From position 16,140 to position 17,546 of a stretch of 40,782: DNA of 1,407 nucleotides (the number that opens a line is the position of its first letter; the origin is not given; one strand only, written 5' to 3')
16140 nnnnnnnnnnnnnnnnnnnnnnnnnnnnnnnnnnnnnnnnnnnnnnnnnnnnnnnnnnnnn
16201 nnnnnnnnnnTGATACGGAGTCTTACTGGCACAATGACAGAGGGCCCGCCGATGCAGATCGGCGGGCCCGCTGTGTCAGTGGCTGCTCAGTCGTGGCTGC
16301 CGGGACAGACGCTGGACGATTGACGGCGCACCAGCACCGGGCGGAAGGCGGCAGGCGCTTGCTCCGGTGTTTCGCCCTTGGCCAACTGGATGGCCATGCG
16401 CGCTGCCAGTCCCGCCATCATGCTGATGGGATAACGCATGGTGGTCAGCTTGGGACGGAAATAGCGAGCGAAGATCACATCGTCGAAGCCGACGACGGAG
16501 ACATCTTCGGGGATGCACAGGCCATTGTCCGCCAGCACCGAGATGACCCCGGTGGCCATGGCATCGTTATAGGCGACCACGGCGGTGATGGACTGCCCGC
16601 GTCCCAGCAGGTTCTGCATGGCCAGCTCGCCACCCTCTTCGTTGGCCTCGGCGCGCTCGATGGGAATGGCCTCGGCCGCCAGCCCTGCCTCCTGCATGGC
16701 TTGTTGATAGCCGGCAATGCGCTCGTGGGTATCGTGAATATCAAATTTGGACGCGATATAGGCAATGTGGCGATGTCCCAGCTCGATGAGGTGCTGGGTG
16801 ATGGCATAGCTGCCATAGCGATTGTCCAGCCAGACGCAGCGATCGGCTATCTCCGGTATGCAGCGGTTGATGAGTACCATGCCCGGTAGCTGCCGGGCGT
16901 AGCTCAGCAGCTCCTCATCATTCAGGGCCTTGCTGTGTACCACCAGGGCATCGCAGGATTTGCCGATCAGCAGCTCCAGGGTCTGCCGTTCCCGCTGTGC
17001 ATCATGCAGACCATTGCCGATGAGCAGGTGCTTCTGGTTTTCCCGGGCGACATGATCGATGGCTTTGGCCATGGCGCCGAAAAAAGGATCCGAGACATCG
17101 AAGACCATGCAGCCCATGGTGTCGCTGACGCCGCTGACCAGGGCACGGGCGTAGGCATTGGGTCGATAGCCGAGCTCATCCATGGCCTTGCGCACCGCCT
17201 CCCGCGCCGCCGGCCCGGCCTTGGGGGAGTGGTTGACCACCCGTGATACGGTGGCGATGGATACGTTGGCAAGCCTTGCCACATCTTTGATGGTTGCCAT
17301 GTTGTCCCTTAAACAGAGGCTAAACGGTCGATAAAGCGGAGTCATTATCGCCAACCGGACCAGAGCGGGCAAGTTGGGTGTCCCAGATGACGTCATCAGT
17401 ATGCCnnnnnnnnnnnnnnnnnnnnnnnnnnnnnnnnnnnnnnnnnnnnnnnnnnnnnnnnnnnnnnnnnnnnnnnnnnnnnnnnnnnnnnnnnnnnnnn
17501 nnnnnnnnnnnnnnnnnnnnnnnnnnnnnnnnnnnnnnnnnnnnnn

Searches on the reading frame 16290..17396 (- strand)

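Call 47: search_protein_families(library=pfam, proteins=[window:16290-17396:-], max_evalue=0.00001)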
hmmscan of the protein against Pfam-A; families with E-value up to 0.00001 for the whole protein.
window:16290-17396:- (369 aa): 4 families
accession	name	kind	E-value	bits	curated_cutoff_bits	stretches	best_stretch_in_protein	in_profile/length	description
PF13377.12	Peripla_BP_3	-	1.2e-35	123.5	26.5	1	201-361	2-167/167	Periplasmic binding protein-like domain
PF00532.27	Peripla_BP_1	-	1.3e-23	84.3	22.2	1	92-307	2-226/281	Periplasmic binding proteins and sugar binding domain of LacI family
PF00356.27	LacI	-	7.1e-19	67.8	27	1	35-80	1-46/46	Bacterial regulatory proteins, lacI family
PF13407.12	Peripla_BP_4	-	2.1e-14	54.1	35.1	1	97-342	4-257/258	Periplasmic binding protein domain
